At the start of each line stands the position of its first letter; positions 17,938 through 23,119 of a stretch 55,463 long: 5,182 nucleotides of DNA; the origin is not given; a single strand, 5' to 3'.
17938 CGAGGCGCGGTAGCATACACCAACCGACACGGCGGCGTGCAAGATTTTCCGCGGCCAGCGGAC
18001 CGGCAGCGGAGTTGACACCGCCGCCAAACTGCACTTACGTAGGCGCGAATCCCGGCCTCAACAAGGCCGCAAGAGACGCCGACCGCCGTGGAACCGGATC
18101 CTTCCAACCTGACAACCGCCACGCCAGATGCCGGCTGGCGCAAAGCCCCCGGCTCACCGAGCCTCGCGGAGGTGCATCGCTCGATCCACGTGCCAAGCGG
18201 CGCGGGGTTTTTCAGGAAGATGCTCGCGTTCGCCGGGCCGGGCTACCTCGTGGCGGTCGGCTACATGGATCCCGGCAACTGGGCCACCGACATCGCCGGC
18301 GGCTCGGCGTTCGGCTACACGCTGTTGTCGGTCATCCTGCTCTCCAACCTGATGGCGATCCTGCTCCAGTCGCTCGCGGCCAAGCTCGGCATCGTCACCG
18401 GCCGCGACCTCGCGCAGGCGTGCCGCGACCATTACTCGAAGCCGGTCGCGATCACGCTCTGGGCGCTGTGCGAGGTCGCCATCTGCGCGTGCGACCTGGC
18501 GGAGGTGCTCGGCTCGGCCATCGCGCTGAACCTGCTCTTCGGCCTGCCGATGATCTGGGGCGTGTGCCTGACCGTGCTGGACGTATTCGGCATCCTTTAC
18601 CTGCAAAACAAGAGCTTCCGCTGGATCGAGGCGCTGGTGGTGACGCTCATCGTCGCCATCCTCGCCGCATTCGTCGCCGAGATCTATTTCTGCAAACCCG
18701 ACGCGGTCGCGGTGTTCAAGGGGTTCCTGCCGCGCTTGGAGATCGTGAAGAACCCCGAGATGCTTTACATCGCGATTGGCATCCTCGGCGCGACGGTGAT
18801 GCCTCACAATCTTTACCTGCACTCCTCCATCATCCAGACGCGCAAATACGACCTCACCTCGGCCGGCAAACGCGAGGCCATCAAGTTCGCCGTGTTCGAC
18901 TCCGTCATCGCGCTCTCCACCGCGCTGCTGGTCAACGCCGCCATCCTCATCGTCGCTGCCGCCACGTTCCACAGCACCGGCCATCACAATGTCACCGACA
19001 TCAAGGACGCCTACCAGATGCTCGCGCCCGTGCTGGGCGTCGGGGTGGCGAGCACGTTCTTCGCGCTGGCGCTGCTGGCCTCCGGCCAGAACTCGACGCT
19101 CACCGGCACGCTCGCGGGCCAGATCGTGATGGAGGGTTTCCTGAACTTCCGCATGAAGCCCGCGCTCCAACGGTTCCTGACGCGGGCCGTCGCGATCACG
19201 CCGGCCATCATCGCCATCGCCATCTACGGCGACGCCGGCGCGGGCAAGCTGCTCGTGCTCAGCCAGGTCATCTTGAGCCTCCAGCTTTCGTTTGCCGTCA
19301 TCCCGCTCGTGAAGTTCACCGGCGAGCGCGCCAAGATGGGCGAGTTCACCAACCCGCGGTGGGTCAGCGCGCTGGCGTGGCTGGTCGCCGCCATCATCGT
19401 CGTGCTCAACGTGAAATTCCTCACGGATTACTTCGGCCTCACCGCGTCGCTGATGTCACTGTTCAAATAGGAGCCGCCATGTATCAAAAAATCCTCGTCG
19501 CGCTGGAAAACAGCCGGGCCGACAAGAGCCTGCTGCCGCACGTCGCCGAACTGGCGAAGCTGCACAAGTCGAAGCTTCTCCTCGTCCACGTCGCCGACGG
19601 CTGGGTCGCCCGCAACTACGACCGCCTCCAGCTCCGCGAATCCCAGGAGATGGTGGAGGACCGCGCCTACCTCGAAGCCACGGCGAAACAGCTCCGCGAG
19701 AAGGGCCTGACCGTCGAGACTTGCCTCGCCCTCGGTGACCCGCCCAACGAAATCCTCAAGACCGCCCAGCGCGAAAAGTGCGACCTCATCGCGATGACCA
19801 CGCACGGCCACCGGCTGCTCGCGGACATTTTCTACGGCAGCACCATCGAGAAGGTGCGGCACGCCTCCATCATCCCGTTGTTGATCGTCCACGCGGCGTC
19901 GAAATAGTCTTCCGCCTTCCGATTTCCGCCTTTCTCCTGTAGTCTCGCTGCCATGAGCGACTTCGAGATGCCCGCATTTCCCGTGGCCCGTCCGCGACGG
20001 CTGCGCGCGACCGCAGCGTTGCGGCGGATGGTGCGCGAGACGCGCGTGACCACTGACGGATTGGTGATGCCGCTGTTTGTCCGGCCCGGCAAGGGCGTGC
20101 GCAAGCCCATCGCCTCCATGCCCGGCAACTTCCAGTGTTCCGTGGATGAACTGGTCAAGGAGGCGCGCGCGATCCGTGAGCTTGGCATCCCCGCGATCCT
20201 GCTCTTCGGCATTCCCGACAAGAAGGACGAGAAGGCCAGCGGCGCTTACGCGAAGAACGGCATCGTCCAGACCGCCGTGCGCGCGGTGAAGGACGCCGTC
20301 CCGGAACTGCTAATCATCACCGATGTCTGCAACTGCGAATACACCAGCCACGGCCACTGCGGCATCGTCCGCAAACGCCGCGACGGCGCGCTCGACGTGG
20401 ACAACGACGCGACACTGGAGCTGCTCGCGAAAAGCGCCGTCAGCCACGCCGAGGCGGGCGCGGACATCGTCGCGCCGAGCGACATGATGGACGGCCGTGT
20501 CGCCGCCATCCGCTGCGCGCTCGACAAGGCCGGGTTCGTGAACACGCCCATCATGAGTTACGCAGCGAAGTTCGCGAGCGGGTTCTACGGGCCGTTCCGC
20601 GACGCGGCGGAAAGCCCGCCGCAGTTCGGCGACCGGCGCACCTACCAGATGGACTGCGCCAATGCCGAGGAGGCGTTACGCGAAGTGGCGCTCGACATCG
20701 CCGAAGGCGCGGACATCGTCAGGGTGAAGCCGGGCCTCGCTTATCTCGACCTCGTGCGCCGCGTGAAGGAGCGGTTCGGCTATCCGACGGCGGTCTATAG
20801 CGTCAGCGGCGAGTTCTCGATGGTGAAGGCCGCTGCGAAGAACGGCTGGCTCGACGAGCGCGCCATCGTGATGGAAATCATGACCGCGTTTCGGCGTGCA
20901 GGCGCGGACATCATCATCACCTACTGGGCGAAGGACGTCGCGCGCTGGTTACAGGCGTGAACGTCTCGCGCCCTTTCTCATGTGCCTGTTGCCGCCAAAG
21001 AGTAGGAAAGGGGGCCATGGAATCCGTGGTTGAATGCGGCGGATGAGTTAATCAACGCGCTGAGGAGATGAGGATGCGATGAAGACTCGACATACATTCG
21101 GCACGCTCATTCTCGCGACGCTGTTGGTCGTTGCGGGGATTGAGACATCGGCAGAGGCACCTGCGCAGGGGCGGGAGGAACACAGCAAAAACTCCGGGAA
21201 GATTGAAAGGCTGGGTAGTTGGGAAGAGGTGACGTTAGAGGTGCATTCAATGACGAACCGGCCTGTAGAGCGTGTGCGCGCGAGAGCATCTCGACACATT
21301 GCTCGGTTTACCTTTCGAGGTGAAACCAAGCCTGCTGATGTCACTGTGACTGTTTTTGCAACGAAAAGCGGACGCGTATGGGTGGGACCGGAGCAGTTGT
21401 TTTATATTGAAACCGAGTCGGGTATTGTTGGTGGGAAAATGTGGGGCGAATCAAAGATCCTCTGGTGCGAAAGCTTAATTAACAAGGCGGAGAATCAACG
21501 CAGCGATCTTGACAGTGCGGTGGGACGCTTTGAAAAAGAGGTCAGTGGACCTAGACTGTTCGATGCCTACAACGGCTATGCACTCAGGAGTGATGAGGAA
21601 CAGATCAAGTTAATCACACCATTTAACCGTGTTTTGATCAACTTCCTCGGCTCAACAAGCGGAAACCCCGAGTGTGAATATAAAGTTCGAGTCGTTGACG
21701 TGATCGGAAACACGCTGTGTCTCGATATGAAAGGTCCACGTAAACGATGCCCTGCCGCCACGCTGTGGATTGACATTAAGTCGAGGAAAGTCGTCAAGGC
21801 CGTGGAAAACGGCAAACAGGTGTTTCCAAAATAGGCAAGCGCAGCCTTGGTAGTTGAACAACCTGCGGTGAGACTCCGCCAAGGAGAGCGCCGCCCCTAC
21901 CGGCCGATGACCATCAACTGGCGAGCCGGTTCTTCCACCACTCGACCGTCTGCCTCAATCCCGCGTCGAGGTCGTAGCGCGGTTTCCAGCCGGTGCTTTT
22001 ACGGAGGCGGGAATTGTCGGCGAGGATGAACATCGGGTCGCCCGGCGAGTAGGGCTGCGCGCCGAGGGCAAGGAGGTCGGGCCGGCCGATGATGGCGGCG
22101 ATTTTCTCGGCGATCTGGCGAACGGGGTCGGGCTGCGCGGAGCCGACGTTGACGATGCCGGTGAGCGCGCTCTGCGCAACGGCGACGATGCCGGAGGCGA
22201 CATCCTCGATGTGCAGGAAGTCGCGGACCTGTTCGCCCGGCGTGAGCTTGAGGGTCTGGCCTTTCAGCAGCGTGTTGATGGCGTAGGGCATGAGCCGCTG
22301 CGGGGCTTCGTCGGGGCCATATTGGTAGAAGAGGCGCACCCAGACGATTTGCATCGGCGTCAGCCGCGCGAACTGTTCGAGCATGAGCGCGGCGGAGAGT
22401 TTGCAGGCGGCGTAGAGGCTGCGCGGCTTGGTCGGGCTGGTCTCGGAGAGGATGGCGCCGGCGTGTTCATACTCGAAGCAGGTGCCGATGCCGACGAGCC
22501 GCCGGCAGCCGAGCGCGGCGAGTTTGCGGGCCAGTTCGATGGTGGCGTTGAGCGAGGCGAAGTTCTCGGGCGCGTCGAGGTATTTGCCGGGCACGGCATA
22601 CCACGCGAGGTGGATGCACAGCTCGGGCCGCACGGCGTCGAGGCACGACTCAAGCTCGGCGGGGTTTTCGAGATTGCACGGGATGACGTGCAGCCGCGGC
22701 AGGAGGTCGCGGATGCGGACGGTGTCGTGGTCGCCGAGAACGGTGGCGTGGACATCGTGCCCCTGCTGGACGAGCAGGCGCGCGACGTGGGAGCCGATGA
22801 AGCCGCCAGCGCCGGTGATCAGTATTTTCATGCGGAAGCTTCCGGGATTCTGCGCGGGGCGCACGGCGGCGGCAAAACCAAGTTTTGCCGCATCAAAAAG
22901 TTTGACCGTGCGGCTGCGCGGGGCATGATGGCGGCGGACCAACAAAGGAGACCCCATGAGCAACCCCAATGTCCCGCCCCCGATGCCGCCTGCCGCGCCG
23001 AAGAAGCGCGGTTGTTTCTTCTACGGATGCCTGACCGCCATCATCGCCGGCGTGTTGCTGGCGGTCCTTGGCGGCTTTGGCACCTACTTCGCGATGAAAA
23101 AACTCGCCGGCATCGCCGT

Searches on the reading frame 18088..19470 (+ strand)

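Call 7: search_protein_families(library=pfam, proteins=[window:18088-19470:+], max_evalue=0.001)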
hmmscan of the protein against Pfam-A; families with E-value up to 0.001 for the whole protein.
window:18088-19470:+ (460 aa): 1 family
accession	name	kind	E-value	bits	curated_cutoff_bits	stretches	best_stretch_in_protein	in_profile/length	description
PF01566.24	Nramp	-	9.6e-134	446.4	29.8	1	65-423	1-356/357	Natural resistance-associated macrophage protein-like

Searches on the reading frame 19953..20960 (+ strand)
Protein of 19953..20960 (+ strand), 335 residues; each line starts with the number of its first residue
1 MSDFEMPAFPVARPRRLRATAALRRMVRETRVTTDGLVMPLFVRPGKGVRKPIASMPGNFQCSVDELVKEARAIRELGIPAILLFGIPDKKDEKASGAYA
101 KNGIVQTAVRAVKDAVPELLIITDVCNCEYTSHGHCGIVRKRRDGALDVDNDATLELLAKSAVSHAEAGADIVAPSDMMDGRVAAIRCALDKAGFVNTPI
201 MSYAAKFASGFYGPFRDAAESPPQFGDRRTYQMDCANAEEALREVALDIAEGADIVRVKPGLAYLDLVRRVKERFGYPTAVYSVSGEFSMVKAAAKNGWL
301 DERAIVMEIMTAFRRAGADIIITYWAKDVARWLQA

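Call 7: search_protein_families(library=pfam, proteins=[window:19953-20960:+], max_evalue=0.001)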
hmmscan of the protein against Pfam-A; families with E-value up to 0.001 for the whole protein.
window:19953-20960:+ (335 aa): 1 family
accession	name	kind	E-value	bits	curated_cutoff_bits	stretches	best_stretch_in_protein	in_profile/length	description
PF00490.27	ALAD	-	1.5e-149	497.9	24.6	1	12-332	2-317/317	Delta-aminolevulinic acid dehydratase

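Call 60: find_homologous_proteins(query=window:19953-20960:+, max_evalue=1e-50)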
Query window:19953-20960:+ (335 aa): 8000 proteins with E <= 1e-50 among 8000 candidates; the best 120 are listed.
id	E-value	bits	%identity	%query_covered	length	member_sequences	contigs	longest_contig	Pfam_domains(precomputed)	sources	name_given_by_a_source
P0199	4.2e-215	731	100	99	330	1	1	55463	PF00490.28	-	-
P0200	1.9e-198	676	92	99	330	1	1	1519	PF00490.28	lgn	-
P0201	1.6e-195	667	90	100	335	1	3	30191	PF00490.28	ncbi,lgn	ncbi:MAG: porphobilinogen synthase [Verrucomicrobiia bacterium]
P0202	6.2e-195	665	89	99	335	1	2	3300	PF00490.28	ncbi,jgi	jgi:porphobilinogen synthase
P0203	7.0e-195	665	90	99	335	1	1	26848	PF00490.28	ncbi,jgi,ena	ncbi:MAG: porphobilinogen synthase [Verrucomicrobiia bacterium]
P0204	2.4e-194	663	88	99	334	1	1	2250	PF00490.28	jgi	-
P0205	2.4e-194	663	90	100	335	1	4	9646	PF00490.28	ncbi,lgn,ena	-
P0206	4.4e-194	662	89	99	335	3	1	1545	PF00490.28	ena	-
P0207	1.3e-193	661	90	98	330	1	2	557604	PF00490.28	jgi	jgi:porphobilinogen synthase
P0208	6.6e-193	658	89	100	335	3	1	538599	PF00490.28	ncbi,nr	ncbi:MAG: porphobilinogen synthase [Verrucomicrobia bacterium]|nr:porphobilinogen synthase [Verrucom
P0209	1.7e-192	657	89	99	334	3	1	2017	PF00490.28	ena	-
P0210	8.5e-192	655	90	98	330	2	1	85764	PF00490.28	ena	-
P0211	3.4e-191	653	89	98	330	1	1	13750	PF00490.28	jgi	jgi:porphobilinogen synthase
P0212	4.1e-191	652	87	99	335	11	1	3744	PF00490.28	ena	-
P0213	4.9e-191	652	88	100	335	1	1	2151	PF00490.28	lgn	-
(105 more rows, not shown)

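Call 62: find_encoding_contigs(protein=P0208, flank=10000, max_places=1)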
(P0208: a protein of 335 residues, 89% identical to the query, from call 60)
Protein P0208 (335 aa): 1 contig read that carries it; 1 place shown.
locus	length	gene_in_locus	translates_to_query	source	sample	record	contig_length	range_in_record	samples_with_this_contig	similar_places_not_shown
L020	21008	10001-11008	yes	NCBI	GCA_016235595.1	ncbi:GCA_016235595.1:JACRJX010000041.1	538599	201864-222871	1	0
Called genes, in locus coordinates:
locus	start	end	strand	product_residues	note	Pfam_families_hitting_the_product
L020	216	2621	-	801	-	PF10282:Lactonase (faint), PF25174:Beta-prop_THOC3 (faint), PF21783:YNCE (faint), PF05694:SBP56 (faint), PF04185:Phosphoesterase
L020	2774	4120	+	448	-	PF00291:PALP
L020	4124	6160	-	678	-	PF00884:Sulfatase, PF01663:Phosphodiest (faint), PF16347:SGSH_C, PF13385:Laminin_G_3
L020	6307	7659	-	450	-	PF04734:Ceramidase_alk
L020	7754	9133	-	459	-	PF01266:DAO (weak), PF12831:FAD_oxidored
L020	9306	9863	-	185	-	-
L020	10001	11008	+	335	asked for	PF00490:ALAD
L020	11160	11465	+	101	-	-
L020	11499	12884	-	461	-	PF00202:Aminotran_3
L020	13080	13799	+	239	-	-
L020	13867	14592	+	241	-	-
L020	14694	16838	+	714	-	PF03104:DNA_pol_B_exo1, PF00136:DNA_pol_B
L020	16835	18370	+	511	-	PF00924:MS_channel_2nd, PF21082:MS_channel_3rd, PF00027:cNMP_binding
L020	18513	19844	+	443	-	PF16075:DUF4815, PF25182:NonGDSL (weak), PF13472:Lipase_GDSL_2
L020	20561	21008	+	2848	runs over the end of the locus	-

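Call 63: find_encoding_contigs(protein=P0201, flank=10000, max_places=2)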
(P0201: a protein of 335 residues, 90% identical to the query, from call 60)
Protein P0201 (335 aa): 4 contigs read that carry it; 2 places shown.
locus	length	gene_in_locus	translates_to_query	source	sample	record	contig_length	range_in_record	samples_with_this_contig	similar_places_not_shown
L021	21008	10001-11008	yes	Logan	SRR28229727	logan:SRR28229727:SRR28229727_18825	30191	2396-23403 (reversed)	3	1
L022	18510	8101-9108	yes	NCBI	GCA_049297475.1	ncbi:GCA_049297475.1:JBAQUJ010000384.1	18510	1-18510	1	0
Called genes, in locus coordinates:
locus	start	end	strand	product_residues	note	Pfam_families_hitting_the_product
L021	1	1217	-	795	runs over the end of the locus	PF08450:SGL (faint), PF10282:Lactonase (faint), PF25174:Beta-prop_THOC3 (faint), PF21783:YNCE (faint), PF05694:SBP56 (faint), PF04185:Phosphoesterase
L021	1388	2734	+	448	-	PF00291:PALP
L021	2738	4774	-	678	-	PF00884:Sulfatase, PF01663:Phosphodiest (faint), PF16347:SGSH_C, PF13385:Laminin_G_3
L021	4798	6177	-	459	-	-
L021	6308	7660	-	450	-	PF04734:Ceramidase_alk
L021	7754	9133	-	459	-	PF01266:DAO (weak), PF12831:FAD_oxidored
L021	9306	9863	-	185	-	-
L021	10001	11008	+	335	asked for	PF00490:ALAD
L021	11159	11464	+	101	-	-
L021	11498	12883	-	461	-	PF00202:Aminotran_3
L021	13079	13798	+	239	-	-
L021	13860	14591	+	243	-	-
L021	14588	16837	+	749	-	PF03104:DNA_pol_B_exo1, PF00136:DNA_pol_B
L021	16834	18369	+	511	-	PF00924:MS_channel_2nd, PF21082:MS_channel_3rd, PF00027:cNMP_binding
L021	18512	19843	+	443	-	PF16075:DUF4815, PF25182:NonGDSL (weak), PF13472:Lipase_GDSL_2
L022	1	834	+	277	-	PF00291:PALP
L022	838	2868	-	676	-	PF00884:Sulfatase, PF01663:Phosphodiest (faint), PF16347:SGSH_C, PF13385:Laminin_G_3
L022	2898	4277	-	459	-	-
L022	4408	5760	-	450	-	PF04734:Ceramidase_alk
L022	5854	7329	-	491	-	PF01266:DAO (weak), PF12831:FAD_oxidored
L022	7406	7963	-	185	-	-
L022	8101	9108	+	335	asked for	PF00490:ALAD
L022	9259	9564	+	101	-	-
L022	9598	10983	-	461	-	PF00202:Aminotran_3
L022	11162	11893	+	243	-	-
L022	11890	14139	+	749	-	PF03104:DNA_pol_B_exo1, PF00136:DNA_pol_B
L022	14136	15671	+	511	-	PF00924:MS_channel_2nd, PF21082:MS_channel_3rd, PF00027:cNMP_binding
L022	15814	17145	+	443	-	PF16075:DUF4815 (weak), PF25182:NonGDSL (weak), PF13472:Lipase_GDSL_2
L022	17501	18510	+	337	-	?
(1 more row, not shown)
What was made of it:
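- Tried and rejected: Relatives with 89-90% identical HemB (L020-L022) have different neighbours, so they say nothing about the array (calls 60, 62, 63).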

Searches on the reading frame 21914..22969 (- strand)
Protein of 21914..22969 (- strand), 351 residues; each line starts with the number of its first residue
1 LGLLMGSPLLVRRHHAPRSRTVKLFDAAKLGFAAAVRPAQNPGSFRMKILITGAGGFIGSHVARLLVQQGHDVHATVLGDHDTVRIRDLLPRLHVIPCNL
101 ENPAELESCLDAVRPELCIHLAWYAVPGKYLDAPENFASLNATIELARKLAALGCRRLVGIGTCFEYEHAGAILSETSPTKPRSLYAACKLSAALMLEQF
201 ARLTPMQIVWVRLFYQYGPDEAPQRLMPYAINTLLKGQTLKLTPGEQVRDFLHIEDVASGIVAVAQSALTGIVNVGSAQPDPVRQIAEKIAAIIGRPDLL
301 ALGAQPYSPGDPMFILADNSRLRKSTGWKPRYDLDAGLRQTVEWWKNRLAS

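Call 7: search_protein_families(library=pfam, proteins=[window:21914-22969:-], max_evalue=0.001)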
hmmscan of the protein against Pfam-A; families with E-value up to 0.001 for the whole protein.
window:21914-22969:- (351 aa): 6 families
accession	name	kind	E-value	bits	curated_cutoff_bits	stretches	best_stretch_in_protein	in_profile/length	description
PF01370.27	Epimerase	-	2.4e-42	145.4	20.9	1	49-276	1-240/240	NAD dependent epimerase/dehydratase family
PF16363.11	GDP_Man_Dehyd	-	5.6e-36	125.1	27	1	50-341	1-332/332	GDP-mannose 4,6 dehydratase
PF04321.23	RmlD_sub_bind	-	4.2e-11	42.9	27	1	47-267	1-199/287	RmlD substrate binding domain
PF03435.24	Sacchrp_dh_NADP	-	0.0001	23.1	25.1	1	49-125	1-79/129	Saccharopine dehydrogenase NADP binding domain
PF13460.12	NAD_binding_10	-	0.00014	22.2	27.2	1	53-168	1-103/184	NAD(P)H-binding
PF01073.25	3Beta_HSD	-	0.0003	20.4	22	1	50-263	1-227/280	3-beta hydroxysteroid dehydrogenase/isomerase family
